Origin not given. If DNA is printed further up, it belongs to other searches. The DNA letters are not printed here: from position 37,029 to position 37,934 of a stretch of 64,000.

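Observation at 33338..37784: ECF importer operon encoding an Apt-like phosphoribosyltransferase and a creatininase/ArfB-family hydrolase: candidate undescribed base-salvage system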

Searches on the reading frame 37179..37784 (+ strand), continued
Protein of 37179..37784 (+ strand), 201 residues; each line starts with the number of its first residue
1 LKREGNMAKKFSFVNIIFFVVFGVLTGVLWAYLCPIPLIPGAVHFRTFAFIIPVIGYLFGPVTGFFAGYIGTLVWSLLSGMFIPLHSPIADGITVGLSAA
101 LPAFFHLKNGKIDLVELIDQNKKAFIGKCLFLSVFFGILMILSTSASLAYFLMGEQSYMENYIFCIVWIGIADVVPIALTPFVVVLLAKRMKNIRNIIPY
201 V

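Call 47: search_protein_families(library=ncbifam, proteins=[L037:219-2057:+, L037:2039-2722:+, L037:2753-3352:+, L037:3381-4163:+, L037:4153-5349:+, L071:4048-4602:+, L071:8599-9162:+, L071:8733-10493:+, L071:7120-7911:+], max_evalue=0.00001)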
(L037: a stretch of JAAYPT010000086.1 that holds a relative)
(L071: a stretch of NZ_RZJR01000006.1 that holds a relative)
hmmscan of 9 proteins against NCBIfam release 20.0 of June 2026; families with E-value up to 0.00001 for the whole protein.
L037:219-2057:+ (612 aa): 50 families (the best 25 are shown)
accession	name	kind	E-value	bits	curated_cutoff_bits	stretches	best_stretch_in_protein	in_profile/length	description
TIGR01178.1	ade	equivalog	1e-145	486.3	472.5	1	28-594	2-546/552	adenine deaminase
NF007457.0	PRK10027.1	equivalog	2.5e-104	349.6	768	1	10-595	15-579/588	adenine deaminase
NF006689.0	PRK09237.1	equivalog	3.2e-18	65.5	371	2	27-112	4-89/383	amidohydrolase/deacetylase family metallohydrolase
NF011990.0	PRK15446.2-6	subfamily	5.2e-14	51.8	233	1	302-375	309-384/390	alpha-D-ribose 1-methylphosphonate 5-triphosphate diphosphatase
NF006056.0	PRK08204.1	subfamily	1.8e-13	50.1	391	1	28-94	5-71/449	hypothetical protein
NF009060.0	PRK12394.1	equivalog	2e-13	49.9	442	1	26-90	3-65/381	metallo-dependent hydrolase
TIGR02318.1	phosphono_phnM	equivalog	3.2e-13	49.3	390.55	1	317-373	318-375/376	phosphonate metabolism protein PhnM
NF004839.0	PRK06189.1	equivalog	7.8e-13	47.8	631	1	27-96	4-69/451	allantoinase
TIGR02033.1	D-hydantoinase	equivalog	1e-12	47.8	393.25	1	29-113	2-89/454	dihydropyrimidinase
NF051886.1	XaaProDiPepCaul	equivalog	1.1e-12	47.6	500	1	310-377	327-394/398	Xaa-Pro dipeptidase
NF004801.0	PRK06151.1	subfamily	1.3e-12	47.3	416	1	262-359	313-404/491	chlorohydrolase family protein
NF006055.0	PRK08203.1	equivalog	1.2e-11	43.9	532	0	316-359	351-393/455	8-oxoguanine deaminase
NF005557.0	PRK07228.1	equivalog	2.5e-11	42.9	522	0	29-93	5-68/445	5'-deoxyadenosine deaminase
TIGR03583.1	EF_0837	hypoth_equivalog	6.4e-11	41.9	432.15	1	45-112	15-82/365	amidohydrolase/deacetylase family metallohydrolase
TIGR03178.1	allantoinase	equivalog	1.1e-10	40.9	357.85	1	38-92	10-62/441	allantoinase AllB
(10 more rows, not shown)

L037:2039-2722:+ (227 aa): 1 family
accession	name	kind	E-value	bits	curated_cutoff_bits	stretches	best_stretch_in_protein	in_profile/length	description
TIGR03035.1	trp_arylform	equivalog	4.1e-18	66.1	223.05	1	5-222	2-202/206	arylformamidase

L037:2753-3352:+ (199 aa): 3 families
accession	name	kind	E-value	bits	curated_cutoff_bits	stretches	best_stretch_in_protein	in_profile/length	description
NF053776.1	TmaoDeMthMsil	equivalog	1.8e-36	126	1100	1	6-193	166-358/763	trimethylamine N-oxide demethylase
TIGR03424.1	urea_degr_1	equivalog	7.2e-35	120.4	284.7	1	9-194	8-195/198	urea amidolyase associated protein UAAP2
TIGR03425.1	urea_degr_2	hypoth_equivalog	9.2e-18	64.3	205.95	1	9-195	7-201/233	urea amidolyase associated protein UAAP1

L037:3381-4163:+ (260 aa): 3 families
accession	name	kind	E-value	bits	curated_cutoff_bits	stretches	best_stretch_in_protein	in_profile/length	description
TIGR03964.1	mycofact_creat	equivalog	1.8e-33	116.1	172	1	14-253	7-218/228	mycofactocin biosynthesis peptidyl-dipeptidase MftE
TIGR04448.1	creatininase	equivalog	1e-32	113.8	235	1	10-254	4-244/246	creatininase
NF041098.2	diketo_inos_hlase_IolN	equivalog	3.1e-23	82.3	245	1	4-256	8-266/307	3-dehydro-scyllo-inosose hydrolase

L037:4153-5349:+ (398 aa): 49 families (the best 25 are shown)
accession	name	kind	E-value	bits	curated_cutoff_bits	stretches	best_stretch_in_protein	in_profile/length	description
NF006365.0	PRK08588.1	subfamily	9.6e-66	222.6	289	1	12-389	7-377/383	succinyl-diaminopimelate desuccinylase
TIGR01910.1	DapE-ArgE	subfamily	4.5e-65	220.3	217.6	1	16-382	2-371/373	ArgE/DapE family deacylase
NF006399.0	PRK08651.1-2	equivalog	1.4e-52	179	381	1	10-388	2-400/405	succinyl-diaminopimelate desuccinylase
NF009555.0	PRK13004.1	equivalog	1.2e-45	156.1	321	1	3-390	6-393/399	YgeY family selenium metabolism-linked hydrolase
NF005710.0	PRK07522.1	subfamily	2.6e-43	148.7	412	1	35-391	30-387/391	acetylornithine deacetylase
NF010589.0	PRK13983.1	equivalog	3.9e-41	141.3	333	1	57-381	69-398/409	M20 family metallo-hydrolase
TIGR01900.1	dapE-gram_pos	equivalog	4.1e-41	141.1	304.2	1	12-389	3-350/351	succinyl-diaminopimelate desuccinylase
NF006400.0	PRK08651.1-3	equivalog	1.5e-40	139.2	374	1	68-391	79-405/410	succinyl-diaminopimelate desuccinylase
NF009557.0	PRK13009.1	equivalog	5.4e-38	131.1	284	1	14-391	5-373/377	succinyl-diaminopimelate desuccinylase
TIGR01892.1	AcOrn-deacetyl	equivalog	3e-37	128.5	297.7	1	35-381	19-357/365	acetylornithine deacetylase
NF003474.0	PRK05111.1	equivalog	1.3e-35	123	460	1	34-389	33-377/383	acetylornithine deacetylase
NF005373.0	PRK06915.1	equivalog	9e-33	113.8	428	1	77-386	98-411/422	peptidase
NF005306.0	PRK06837.1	subfamily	1.3e-31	109.8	376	1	78-389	103-418/427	ArgE/DapE family deacylase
NF005913.0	PRK07906.1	subfamily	3.5e-31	108.3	382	1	5-163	8-171/442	hypothetical protein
TIGR03526.1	selenium_YgeY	hypoth_equivalog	5.1e-31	107.9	321.5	1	3-387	4-388/395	YgeY family selenium metabolism-linked hydrolase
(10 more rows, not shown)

L071:4048-4602:+ (184 aa): 4 families
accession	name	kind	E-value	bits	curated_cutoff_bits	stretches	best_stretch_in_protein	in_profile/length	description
NF050097.1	BiurAmidohydBiuH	equivalog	3.7e-28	98.5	370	1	2-170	17-203/221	biuret amidohydrolase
TIGR03614.1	RutB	equivalog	1.5e-22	80.3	377.95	1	76-179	109-213/226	pyrimidine utilization protein B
NF008517.0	PRK11440.1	equivalog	3.1e-20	72.9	195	1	3-182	8-185/188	hydrolase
NF008623.0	PRK11609.1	equivalog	1.4e-15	57.6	174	1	1-160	1-185/213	bifunctional nicotinamidase/pyrazinamidase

L071:8599-9162:+ (187 aa): 5 families
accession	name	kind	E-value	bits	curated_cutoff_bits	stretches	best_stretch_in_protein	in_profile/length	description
NF004685.0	PRK06029.1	subfamily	2.1e-65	220.3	188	1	1-182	2-185/187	UbiX family flavin prenyltransferase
TIGR00421.1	ubiX_pad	subfamily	3.6e-65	219.1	108.9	1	2-181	1-181/181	UbiX family flavin prenyltransferase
NF041206.1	VdcB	exception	1.1e-61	207.8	290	1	2-181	1-182/184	non-oxidative hydroxyarylic acid decarboxylases subunit B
NF041218.1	BagM_FevK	exception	2e-50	171.2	420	1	1-182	1-184/215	bagremycin/ferroverdin biosynthesis UbiX family decarboxylase BagM/FevK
TIGR00521.1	coaBC_dfp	equivalog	3.4e-10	39.5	219.7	1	1-149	4-153/392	bifunctional phosphopantothenoylcysteine decarboxylase/phosphopantothenate--cysteine ligase CoaBC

L071:8733-10493:+ (586 aa): 7 families
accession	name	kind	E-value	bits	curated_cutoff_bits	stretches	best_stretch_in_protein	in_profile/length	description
TIGR00148.1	TIGR00148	subfamily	1.7e-98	330.2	244.85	1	148-563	2-437/438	UbiD family decarboxylase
NF041204.1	VdcC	exception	5.8e-79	265.7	650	1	145-575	2-449/467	non-oxidative hydroxyarylic acid decarboxylases subunit C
TIGR03701.1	mena_SCO4490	equivalog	1.9e-50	171.9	495.9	1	229-539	104-417/433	menaquinone biosynthesis decarboxylase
NF008175.0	PRK10922.1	equivalog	1.1e-47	162.7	788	1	216-564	103-458/497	4-hydroxy-3-polyprenylbenzoate decarboxylase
TIGR02724.1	phenyl_P_beta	equivalog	6.3e-37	127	468.95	1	146-551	2-426/472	phenylphosphate carboxylase subunit beta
NF041219.1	BagN_FevL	exception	1.3e-35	122.9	1000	1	144-528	17-433/502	bagremycin/ferroverdin biosynthesis UbiD family decarboxylase BagN/FevL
TIGR02723.1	phenyl_P_alpha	equivalog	3.3e-22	78.8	564.6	1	153-547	16-424/485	phenylphosphate carboxylase subunit alpha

L071:7120-7911:+ (263 aa): 4 families
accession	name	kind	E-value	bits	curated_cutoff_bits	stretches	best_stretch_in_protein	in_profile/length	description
TIGR03964.1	mycofact_creat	equivalog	3.7e-39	134.7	172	1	17-252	8-216/228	mycofactocin biosynthesis peptidyl-dipeptidase MftE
TIGR04448.1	creatininase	equivalog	1.6e-33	116.4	235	1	9-253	1-242/246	creatininase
NF041098.2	diketo_inos_hlase_IolN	equivalog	3.1e-23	82.3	245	1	14-242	16-251/307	3-dehydro-scyllo-inosose hydrolase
NF033501.0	ArfB_arch_rifla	equivalog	1.5e-06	28.2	180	1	26-143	19-129/219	2-amino-5-formylamino-6-ribosylaminopyrimidin-4(3H)-one 5'-monophosphate deformylase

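Call 54: search_protein_families(library=pfam, proteins=[L071:10798-11769:+, L071:11795-12280:+, L071:12665-13411:+, L071:3535-3885:+, L036:4313-5275:+, L036:3362-4291:+, L038:4247-5269:+, L038:1729-3213:+, L007:4086-4778:+, L026:6978-7586:-], max_evalue=0.001)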
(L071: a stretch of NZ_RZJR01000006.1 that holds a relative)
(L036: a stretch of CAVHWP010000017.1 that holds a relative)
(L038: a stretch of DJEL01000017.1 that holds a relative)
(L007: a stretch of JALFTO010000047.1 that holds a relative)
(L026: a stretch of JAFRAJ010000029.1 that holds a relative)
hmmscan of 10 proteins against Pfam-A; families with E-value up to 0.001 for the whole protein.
L071:10798-11769:+ (323 aa): 0 families

L071:11795-12280:+ (161 aa): 1 family
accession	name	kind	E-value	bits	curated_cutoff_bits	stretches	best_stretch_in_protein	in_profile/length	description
PF00936.24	BMC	-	3.7e-22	78.5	24.5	1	5-83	1-74/75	BMC domain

L071:12665-13411:+ (248 aa): 0 families

L071:3535-3885:+ (116 aa): 0 families

L036:4313-5275:+ (320 aa): 1 family
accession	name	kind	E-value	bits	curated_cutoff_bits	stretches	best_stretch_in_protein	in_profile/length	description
PF00892.27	EamA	-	7.4e-36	123.9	28.2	2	159-299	4-132/135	EamA-like transporter family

L036:3362-4291:+ (309 aa): 2 families
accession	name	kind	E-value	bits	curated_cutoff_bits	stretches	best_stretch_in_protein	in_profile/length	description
PF00126.33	HTH_1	-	1.9e-21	76.2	26.6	1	3-62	1-60/60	Bacterial regulatory helix-turn-helix protein, lysR family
PF03466.25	LysR_substrate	-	1.2e-17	64.4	28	1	89-293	4-206/209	LysR substrate binding domain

L038:4247-5269:+ (340 aa): 1 family
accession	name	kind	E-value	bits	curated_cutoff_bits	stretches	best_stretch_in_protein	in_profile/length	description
PF02275.23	CBAH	-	2.7e-91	306.9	20.4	1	5-326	1-314/316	Linear amide C-N hydrolases, choloylglycine hydrolase family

L038:1729-3213:+ (494 aa): 5 families
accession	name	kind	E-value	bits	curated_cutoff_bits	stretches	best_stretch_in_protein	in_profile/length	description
PF00004.35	AAA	-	5.3e-15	56.5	21.2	1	268-402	1-125/131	ATPase family associated with various cellular activities (AAA)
PF07728.20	AAA_5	-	7.7e-10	39.4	22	1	267-400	1-139/139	AAA domain (dynein-related subfamily)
PF05673.19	DUF815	-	1.9e-05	24.4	23.8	1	216-286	5-74/249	Protein of unknown function (DUF815)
PF07724.20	AAA_2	-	0.00056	20.4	27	0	268-389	6-126/166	AAA domain (Cdc48 subfamily)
PF08298.17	AAA_PrkA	-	0.0008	19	25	0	238-302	58-123/358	PrkA AAA domain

L007:4086-4778:+ (230 aa): 1 family
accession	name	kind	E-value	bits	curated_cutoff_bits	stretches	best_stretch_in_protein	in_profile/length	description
PF00156.33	Pribosyltran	-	9.8e-08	31.9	26.3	1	97-210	27-124/158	Phosphoribosyl transferase domain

L026:6978-7586:- (202 aa): 1 family
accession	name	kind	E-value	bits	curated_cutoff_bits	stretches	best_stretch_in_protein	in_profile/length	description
PF00156.33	Pribosyltran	-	4.7e-08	32.9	26.3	1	69-182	29-127/158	Phosphoribosyl transferase domain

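Call 66: predict_structure(alignment_id=A1)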
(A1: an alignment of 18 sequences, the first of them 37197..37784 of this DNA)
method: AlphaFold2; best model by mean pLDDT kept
length: 195 residues; sequences in the alignment: 18
mean_pLDDT: 82.4   pTM: 0.84
mean pLDDT of the five models: 82.4, 81.6, 80.4, 77.7, 70.3
residues with pLDDT >= 90: 88; 70-90: 65; 50-70: 27; < 50: 15
segments of 3 or more residues with pLDDT < 50: 29-37, 76-79
pLDDT, mean of each block of 10 residues (from residue 1): 73 92 71 48 90 95 89 60 83 96 91 97 97 85 65 71 79 95 87 85
secondary structure, 60 per line:
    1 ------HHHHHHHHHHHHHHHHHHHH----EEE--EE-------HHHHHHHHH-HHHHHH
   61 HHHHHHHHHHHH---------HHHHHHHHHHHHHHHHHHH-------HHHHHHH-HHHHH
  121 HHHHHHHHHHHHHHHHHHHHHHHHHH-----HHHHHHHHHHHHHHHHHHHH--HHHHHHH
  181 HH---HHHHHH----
elements in order: H7-26 E31-33 H45-53 H55-72 H82-100 H108-114 H116-146 H152-171 H174-182 H186-191

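Call 69: fold_search(model_id=the predicted structure, library=pdb)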
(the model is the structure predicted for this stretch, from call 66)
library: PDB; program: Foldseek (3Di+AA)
matches with E <= 10: 101; with E <= 0.001: 0
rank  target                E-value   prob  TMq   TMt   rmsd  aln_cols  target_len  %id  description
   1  5kbw_B                8.4e-03  1.00  0.52  0.57   5.8       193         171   18  Crystal structure of TmRibU, the riboflavin-binding S subunit from the Thermotoga maritima ECF transporter (released 2016-06-29)
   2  5kbw_A                2.1e-02  1.00  0.53  0.59   5.2       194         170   18  Crystal structure of TmRibU, the riboflavin-binding S subunit from the Thermotoga maritima ECF transporter (released 2016-06-29)
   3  3p5n_A                3.4e-02  1.00  0.46  0.51   6.3       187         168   16  Structure and mechanism of the S component of a bacterial ECF transporter (released 2010-11-03)
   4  4dve_C                3.6e-02  1.00  0.52  0.53   5.5       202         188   15  Crystal structure at 2.1 A of the S-component for biotin from an ECF-type ABC transporter (released 2012-08-29)
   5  5kc0                  1.0e-01  0.99  0.51  0.57   5.6       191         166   16  Crystal structure of TmRibU, hexagonal crystal form (released 2016-06-29)
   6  5edl                  1.0e-01  0.99  0.47  0.46   6.6       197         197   15  Crystal structure of an S-component of ECF transporter (released 2016-08-17)
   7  5kc4_E                1.2e-01  0.99  0.49  0.56   5.5       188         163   18  Structure of TmRibU, orthorhombic crystal form (released 2016-06-29)
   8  4tkr_B                1.3e-01  1.00  0.57  0.60   4.5       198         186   13  Native-SAD phasing for ThiT from Listeria monocytogenes serovar. (released 2014-06-18)
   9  6zg3_C                1.3e-01  0.99  0.56  0.53   4.8       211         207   17  the structure of ECF PanT transporter in a complex with a nanobody (released 2021-03-03)
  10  4rfs_S                1.3e-01  0.99  0.52  0.54   5.1       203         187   14  Structure of a pantothenate energy coupling factor transporter (released 2014-12-24)
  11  4tkr_A                1.4e-01  0.98  0.50  0.52   5.9       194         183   13  Native-SAD phasing for ThiT from Listeria monocytogenes serovar. (released 2014-06-18)
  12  4hzu_S                2.3e-01  0.99  0.56  0.64   4.8       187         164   16  Structure of a bacterial energy-coupling factor transporter (released 2013-04-17)
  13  4qtn_A                5.3e-01  0.18  0.24  0.21  15.1       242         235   11  Crystal structure of the Vitamin B3 transporter PnuC (released 2014-10-08)
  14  5x3x_M                5.6e-01  0.91  0.49  0.47   6.2       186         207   14  2.8A resolution structure of a cobalt energy-coupling factor transporter-CbiMQO (released 2017-04-05)
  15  3rlb_A                6.8e-01  0.72  0.45  0.49   6.7       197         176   12  Crystal structure at 2.0 A of the S-component for thiamin from an ECF-type ABC transporter (released 2011-06-29)
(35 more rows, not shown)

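Call 73: find_homologous_proteins(query=L037:3381-4163:+, max_evalue=1e-20)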
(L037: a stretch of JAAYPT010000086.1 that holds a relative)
Query L037:3381-4163:+ (260 aa): 768 proteins with E <= 1e-20 among 1263 candidates; the best 120 are listed.
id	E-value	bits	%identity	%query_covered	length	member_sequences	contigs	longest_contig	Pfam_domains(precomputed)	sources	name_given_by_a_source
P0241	1.2e-166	571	97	100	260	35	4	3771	PF02633.20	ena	-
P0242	2.0e-154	531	88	100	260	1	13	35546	PF02633.20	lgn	-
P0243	2.4e-152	524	88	100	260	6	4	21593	PF02633.20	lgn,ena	-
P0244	9.6e-143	492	81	100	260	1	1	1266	PF02633.20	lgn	-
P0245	7.0e-142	489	82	100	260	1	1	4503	PF02633.20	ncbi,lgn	-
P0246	9.0e-129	446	74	100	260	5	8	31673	PF02633.20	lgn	-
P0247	1.8e-128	446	74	100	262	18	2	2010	PF02633.20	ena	-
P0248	5.2e-128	444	72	100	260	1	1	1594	PF02633.20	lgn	-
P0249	3.3e-127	441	71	100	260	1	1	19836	PF02633.20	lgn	-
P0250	9.5e-127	440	73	100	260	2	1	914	PF02633.20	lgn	-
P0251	2.6e-126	438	71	100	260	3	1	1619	PF02633.20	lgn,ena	-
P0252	6.5e-126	437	73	100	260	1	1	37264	PF02633.20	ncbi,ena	-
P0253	1.9e-125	436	71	100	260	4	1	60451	PF02633.20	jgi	jgi:creatinine amidohydrolase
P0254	1.2e-124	433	70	100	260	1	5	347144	PF02633.20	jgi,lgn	jgi:creatinine amidohydrolase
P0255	7.6e-124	430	70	100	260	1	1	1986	PF02633.20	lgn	-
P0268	3.4e-118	412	68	100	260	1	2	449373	PF02633.20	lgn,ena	-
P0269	5.3e-118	411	67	100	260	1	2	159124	PF02633.20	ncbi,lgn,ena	-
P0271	9.0e-118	410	67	100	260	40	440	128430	PF02633.20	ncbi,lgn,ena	-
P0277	1.4e-109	384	63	100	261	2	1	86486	PF02633.20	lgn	-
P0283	4.4e-107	375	63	100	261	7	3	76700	PF02633.20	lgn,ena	-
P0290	2.5e-95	337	55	100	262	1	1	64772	PF02633.20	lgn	-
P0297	4.6e-93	329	52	100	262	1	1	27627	PF02633.20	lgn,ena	-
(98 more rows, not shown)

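Call 74: find_encoding_contigs(protein=P0271, flank=10000, max_places=2)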
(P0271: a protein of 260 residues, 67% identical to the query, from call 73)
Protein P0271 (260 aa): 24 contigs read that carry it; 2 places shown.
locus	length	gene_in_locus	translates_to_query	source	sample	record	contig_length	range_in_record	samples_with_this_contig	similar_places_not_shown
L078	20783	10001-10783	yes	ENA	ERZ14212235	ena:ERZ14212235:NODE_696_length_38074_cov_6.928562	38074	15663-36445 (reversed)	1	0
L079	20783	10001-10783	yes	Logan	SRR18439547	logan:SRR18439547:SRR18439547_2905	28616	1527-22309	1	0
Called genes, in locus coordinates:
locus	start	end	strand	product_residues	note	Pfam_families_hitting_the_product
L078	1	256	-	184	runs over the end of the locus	PF00005:ABC_tran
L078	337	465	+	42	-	-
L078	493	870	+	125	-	PF03965:Penicillinase_R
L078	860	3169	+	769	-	PF05569:Peptidase_M56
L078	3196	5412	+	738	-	PF13308:YARHG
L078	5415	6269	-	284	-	PF02311:AraC_binding (faint), PF12833:HTH_18, PF00165:HTH_AraC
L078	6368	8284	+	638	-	PF07944:Beta-AFase-like_GH127_cat, PF20736:Glyco_hydro127M (weak), PF20737:Glyco_hydro127C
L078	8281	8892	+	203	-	PF00156:Pribosyltran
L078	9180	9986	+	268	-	PF03437:BtpA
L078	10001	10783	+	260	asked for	PF02633:Creatininase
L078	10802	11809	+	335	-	PF13407:Peripla_BP_4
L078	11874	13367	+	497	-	PF00005:ABC_tran, PF13304:AAA_21 (faint), PF00005:ABC_tran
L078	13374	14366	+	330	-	PF02653:BPD_transp_2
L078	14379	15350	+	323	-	PF02653:BPD_transp_2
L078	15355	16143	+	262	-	PF01022:HTH_5 (faint), PF08220:HTH_DeoR, PF08279:HTH_11, PF13412:HTH_24 (faint), PF00455:DeoRC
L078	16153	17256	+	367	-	PF04389:Peptidase_M28 (faint), PF05343:Peptidase_M42, PF01546:Peptidase_M20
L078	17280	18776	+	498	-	PF00370:FGGY_N, PF02782:FGGY_C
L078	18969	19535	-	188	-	PF03352:Adenine_glyco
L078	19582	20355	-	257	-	PF06182:ABC2_membrane_6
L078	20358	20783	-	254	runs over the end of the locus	PF06182:ABC2_membrane_6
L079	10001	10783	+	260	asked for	PF02633:Creatininase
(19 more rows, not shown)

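Call 75: find_encoding_contigs(protein=P0254, flank=10000, max_places=1)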
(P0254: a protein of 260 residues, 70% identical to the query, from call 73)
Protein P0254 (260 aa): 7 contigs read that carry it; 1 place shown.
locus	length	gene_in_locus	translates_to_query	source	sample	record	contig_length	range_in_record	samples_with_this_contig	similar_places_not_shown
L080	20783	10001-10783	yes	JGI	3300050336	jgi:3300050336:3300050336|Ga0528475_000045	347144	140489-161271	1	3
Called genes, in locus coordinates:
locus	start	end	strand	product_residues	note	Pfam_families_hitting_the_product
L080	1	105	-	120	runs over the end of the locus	PF04020:Phage_holin_4_2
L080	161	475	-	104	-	-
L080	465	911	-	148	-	PF22746:SHOCT-like_DUF2089-C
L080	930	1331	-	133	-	PF22747:Zn_ribbon_DUF2089, PF09862:DUF2089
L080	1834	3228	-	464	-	PF00392:GntR, PF00155:Aminotran_1_2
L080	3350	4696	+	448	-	PF01554:MatE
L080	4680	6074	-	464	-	PF00392:GntR, PF00155:Aminotran_1_2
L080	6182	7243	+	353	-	PF00892:EamA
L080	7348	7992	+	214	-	PF00156:Pribosyltran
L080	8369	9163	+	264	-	PF08220:HTH_DeoR, PF00455:DeoRC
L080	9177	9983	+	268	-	PF03437:BtpA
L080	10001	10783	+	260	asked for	PF02633:Creatininase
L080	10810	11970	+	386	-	PF02608:Bmp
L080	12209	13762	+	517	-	PF00005:ABC_tran, PF13304:AAA_21 (faint), PF00005:ABC_tran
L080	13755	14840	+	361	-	PF02653:BPD_transp_2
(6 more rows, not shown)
